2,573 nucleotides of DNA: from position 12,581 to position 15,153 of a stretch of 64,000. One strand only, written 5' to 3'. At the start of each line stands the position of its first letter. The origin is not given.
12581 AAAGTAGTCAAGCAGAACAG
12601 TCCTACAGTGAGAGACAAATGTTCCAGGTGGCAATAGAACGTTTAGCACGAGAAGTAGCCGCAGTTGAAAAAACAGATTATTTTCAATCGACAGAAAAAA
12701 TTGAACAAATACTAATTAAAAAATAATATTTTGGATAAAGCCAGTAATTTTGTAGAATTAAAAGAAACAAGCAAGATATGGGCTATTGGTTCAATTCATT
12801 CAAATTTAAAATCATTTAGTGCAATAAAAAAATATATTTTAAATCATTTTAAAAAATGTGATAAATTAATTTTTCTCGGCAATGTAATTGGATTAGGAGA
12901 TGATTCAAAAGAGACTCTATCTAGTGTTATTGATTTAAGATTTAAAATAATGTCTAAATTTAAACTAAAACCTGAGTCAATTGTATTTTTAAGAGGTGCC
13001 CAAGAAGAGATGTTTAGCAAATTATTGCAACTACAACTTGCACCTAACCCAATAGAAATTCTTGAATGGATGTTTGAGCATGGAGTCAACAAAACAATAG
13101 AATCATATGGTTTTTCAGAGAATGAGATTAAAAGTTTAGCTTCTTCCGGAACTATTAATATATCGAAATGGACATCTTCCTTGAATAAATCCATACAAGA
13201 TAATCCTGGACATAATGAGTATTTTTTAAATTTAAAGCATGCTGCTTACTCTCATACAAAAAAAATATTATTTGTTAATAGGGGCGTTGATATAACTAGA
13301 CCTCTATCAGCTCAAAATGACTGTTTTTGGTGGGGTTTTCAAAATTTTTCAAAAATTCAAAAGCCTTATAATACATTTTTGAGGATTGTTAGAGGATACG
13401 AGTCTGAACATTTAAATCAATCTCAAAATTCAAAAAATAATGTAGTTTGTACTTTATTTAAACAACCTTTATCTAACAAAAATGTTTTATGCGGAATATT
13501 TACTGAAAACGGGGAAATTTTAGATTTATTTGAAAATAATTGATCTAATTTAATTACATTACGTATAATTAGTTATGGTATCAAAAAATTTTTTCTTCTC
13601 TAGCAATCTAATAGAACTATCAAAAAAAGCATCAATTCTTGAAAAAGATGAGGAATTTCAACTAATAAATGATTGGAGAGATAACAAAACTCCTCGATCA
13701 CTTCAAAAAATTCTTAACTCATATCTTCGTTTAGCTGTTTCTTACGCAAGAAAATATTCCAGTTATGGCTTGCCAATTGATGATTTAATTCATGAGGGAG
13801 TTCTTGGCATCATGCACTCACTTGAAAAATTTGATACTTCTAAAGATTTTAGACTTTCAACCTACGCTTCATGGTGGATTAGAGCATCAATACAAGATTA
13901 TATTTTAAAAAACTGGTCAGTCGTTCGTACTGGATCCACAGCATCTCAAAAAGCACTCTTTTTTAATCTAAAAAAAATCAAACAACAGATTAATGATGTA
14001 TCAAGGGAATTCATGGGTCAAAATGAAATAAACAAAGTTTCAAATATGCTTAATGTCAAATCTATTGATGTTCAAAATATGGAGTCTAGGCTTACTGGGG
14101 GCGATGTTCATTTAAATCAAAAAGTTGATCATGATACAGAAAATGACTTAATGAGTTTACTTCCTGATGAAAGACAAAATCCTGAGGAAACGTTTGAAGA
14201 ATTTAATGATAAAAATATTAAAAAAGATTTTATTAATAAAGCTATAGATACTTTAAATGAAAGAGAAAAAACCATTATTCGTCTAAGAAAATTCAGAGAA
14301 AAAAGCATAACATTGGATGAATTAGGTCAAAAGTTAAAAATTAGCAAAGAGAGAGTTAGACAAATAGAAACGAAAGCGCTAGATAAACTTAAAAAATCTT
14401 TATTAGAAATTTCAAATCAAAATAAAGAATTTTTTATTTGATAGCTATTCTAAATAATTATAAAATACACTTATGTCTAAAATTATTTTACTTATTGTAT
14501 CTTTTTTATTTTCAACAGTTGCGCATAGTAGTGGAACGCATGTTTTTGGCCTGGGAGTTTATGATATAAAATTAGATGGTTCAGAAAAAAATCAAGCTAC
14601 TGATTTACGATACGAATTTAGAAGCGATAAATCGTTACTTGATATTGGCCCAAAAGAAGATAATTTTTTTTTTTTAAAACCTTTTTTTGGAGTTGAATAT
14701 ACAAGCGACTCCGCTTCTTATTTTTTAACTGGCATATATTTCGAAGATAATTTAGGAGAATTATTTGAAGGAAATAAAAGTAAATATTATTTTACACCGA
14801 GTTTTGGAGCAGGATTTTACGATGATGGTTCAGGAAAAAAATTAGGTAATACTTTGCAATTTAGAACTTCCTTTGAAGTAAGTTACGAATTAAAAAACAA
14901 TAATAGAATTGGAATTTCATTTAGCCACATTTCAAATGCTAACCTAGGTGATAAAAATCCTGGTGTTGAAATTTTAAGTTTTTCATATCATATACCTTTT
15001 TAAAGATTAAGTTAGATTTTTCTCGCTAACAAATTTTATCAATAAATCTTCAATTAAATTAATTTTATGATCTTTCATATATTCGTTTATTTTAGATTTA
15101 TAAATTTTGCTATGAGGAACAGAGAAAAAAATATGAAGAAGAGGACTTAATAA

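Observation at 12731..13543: Pseudo-phosphatase embedded between carD and rpoH2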

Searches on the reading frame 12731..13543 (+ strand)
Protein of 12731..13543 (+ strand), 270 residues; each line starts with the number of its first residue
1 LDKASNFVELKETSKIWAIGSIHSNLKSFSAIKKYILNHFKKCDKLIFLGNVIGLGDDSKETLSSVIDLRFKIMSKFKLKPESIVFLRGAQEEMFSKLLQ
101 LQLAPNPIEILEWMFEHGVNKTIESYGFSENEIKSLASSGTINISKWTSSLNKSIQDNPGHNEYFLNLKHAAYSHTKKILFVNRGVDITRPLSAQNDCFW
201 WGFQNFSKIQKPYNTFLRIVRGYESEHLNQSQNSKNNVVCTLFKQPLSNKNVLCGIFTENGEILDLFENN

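Call 3: search_protein_families(library=pfam, proteins=[window:12731-13543:+], max_evalue=1)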
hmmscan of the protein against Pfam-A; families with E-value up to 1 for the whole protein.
window:12731-13543:+ (270 aa): 1 family
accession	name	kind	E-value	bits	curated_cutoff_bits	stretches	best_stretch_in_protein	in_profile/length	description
PF20849.2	TelK_muzzle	-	0.081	13.4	27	1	113-180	3-70/118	Protelomerase, muzzle domain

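Call 4: search_protein_families(library=ncbifam, proteins=[window:12731-13543:+], max_evalue=1)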
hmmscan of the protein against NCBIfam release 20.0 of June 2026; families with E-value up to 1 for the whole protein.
window:12731-13543:+ (270 aa): 3 families
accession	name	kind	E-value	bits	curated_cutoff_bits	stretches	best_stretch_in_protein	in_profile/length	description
NF001204.0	PRK00166.1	equivalog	0.0047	16.3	176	1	16-70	3-56/276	symmetrical bis(5'-nucleosyl)-tetraphosphatase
NF005501.0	PRK07116.1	subfamily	0.029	13.8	198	1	119-169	96-146/161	flavodoxin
NF007425.0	PRK09968.1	equivalog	0.034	13.8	332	1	13-64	14-64/218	protein-serine/threonine phosphatase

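Call 5: search_solved_structures(query=window:12731-13543:+, max_evalue=10, show_alignments=3)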
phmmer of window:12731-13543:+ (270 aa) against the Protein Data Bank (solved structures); distinct sequences matched with E-value up to 10: 1.
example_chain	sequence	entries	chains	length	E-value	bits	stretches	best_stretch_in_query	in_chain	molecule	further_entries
6g6q_A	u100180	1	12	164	0.067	15.7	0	118-165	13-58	Ika4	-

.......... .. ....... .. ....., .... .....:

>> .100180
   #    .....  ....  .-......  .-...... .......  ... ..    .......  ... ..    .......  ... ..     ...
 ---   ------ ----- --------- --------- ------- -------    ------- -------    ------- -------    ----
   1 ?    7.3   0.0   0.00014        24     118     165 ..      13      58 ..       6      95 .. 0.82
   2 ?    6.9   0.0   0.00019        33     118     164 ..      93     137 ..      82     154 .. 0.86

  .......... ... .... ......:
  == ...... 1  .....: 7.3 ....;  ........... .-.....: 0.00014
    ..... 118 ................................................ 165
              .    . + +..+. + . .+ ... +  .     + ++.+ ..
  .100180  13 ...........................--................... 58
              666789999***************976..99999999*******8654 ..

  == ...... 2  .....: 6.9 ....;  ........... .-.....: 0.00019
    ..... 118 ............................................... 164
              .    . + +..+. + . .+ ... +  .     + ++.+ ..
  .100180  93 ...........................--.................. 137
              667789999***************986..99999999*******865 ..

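Call 6: find_homologous_proteins(query=window:12731-13543:+, max_evalue=0.001)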
Query window:12731-13543:+ (270 aa): 1148 proteins with E <= 0.001 among 1643 candidates; the best 120 are listed.
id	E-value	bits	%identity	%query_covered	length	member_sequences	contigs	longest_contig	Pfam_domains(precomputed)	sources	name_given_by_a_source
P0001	7.4e-163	558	92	100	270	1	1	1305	-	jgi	-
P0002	2.4e-162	556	91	100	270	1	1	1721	-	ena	-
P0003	2.9e-160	550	92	100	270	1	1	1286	-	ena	-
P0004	4.5e-160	549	90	100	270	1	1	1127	-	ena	-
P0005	9.6e-158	541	90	100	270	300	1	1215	-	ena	-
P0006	2.7e-155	533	87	100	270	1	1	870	-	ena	-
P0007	6.0e-155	532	88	100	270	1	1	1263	-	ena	-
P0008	7.8e-153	525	86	100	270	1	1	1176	-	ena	-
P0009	5.3e-152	522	87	100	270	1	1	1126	-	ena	-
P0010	1.2e-151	521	86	100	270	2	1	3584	-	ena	-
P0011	3.3e-151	520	84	100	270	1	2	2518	-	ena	-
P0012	1.2e-150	518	84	100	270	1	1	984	-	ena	-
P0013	1.2e-150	518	84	100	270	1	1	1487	-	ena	-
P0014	3.7e-150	516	83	100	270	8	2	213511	-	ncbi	-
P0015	5.4e-150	516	83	100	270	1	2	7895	-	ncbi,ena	-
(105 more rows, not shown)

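Call 15: search_protein_representatives(protein=window:12731-13543:+)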
Query: 270 residues. Proteins with E-value up to 0.001 (for the whole library): 403; up to 1e-10: 253; up to 1e-30: 88. The best 150 are listed.
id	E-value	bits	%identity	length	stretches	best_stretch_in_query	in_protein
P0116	5.0e-147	504.5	83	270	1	1-269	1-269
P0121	1.9e-70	253.5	68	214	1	3-173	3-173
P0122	4.5e-64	232.6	69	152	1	74-223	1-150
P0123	1.5e-61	224.4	71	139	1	135-270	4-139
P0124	1.1e-53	198.6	40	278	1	4-236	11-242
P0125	1.9e-52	194.5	91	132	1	55-156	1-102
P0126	4.4e-51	190.0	81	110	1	74-180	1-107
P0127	5.6e-51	189.7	82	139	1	1-111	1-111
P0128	1.2e-49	185.3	58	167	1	4-154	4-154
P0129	3.1e-49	184.0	35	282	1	6-266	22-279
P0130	5.2e-48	180.0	34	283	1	4-268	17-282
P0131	6.5e-48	179.7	36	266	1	4-266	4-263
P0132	7.4e-48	179.5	37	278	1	4-265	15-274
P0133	7.9e-48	179.4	36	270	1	4-266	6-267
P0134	9.2e-48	179.2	36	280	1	5-268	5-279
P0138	1.2e-44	168.9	33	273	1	5-267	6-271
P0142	3.3e-44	167.5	34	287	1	7-224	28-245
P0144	6.9e-44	166.5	35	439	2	10-175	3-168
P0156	1.1e-41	159.3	36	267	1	7-223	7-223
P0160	1.1e-40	155.9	35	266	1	9-229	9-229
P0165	1.6e-39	152.1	33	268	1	1-267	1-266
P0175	1.3e-36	142.7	32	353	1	6-266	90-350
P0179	4.7e-35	137.5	31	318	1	6-266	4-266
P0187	3.3e-34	134.7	38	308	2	32-174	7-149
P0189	8.7e-34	133.4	37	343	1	6-192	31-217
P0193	2.7e-33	131.8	35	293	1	9-225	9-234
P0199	7.0e-32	127.1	31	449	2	5-173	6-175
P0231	2.6e-27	112.1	30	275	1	5-227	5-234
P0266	9.6e-21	90.6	30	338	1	6-208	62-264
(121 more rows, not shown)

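Call 22: list_cluster_members(proteins=[P0124, P0131, P0134, P0138, P0142, P0156, P0160, P0165, P0193, P0231])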
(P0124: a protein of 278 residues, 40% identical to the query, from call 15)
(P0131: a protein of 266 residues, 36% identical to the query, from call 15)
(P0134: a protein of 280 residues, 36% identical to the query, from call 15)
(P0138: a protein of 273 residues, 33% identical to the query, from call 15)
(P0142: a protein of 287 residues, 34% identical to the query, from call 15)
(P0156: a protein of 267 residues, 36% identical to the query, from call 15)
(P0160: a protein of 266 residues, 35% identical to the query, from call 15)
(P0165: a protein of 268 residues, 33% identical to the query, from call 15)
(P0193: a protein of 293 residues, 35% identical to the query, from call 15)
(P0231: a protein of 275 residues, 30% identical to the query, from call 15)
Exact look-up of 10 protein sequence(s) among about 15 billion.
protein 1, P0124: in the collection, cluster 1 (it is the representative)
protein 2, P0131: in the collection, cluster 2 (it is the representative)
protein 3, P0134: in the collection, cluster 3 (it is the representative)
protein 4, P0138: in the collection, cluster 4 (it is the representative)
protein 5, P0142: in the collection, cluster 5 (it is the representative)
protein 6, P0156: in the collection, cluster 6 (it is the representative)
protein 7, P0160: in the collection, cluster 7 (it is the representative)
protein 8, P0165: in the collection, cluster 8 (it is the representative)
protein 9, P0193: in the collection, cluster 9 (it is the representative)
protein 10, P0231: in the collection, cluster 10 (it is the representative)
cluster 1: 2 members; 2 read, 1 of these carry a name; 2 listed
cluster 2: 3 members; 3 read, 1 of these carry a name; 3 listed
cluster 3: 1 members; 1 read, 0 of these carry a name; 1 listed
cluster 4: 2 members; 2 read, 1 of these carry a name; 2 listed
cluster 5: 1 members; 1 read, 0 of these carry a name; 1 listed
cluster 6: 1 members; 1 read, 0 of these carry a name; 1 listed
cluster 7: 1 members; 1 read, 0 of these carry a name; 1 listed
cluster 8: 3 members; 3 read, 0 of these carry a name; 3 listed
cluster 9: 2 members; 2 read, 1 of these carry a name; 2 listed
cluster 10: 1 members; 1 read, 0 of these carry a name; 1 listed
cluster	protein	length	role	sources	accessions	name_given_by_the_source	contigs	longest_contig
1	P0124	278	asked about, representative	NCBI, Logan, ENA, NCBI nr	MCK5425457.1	MAG: hypothetical protein KAI89_08795 [Emcibacter sp.] | hypothetical protein [Emcibacter sp.]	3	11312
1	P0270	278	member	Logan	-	-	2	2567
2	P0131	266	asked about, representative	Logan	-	-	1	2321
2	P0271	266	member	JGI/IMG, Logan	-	serine/threonine protein phosphatase 1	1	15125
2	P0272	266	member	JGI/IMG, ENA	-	-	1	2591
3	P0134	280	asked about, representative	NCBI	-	-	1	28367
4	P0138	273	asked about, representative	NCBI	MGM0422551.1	MAG: hypothetical protein ACQEQL_05575 [Pseudomonadota bacterium]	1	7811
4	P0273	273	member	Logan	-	-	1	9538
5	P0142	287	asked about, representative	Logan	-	-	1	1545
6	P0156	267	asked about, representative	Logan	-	-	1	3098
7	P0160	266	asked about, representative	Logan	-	-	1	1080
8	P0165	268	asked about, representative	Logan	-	-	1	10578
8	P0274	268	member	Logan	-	-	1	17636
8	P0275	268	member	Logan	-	-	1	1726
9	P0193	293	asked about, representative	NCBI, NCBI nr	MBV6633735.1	MAG: hypothetical protein KI792_11975 [Alphaproteobacteria bacterium] | hypothetical protein [Alphaproteobacteria bacterium SS10]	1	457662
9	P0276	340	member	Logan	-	-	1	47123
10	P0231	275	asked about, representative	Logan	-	-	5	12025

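Call 53: search_protein_families(library=pfam, proteins=[P0144, P0199, P0175, P0189, P0266, P0187, P0179, P0276], max_evalue=0.01)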
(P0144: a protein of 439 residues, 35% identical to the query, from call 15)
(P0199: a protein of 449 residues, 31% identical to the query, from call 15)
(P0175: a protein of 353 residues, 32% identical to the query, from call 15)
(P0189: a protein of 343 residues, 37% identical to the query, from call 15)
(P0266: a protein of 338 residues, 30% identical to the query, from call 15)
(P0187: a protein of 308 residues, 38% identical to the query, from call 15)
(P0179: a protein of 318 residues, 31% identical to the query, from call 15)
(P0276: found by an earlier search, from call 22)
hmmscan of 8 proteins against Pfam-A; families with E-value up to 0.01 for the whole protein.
P0144 (439 aa): 0 families

P0199 (449 aa): 0 families

P0175 (353 aa): 0 families

P0189 (343 aa): 1 family
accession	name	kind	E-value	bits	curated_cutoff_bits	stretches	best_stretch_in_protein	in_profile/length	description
PF19279.4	YegS_C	-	0.0018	18.5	27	1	258-336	82-156/158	YegS C-terminal NAD kinase beta sandwich-like domain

P0266 (338 aa): 1 family
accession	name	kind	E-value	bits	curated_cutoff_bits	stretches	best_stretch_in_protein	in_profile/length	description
PF00149.33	Metallophos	-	0.00046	21.1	21.5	1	71-164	2-89/191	Calcineurin-like phosphoesterase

P0187 (308 aa): 0 families

P0179 (318 aa): 0 families

P0276 (340 aa): 0 families

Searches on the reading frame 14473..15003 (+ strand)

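Call 3: search_protein_families(library=pfam, proteins=[window:14473-15003:+], max_evalue=1)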
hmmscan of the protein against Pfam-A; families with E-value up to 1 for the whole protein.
window:14473-15003:+ (176 aa): 1 family
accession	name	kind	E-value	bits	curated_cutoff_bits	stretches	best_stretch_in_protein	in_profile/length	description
PF09411.16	PagL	-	6.5e-18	65.6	23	1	93-174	49-135/136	Lipid A 3-O-deacylase (PagL)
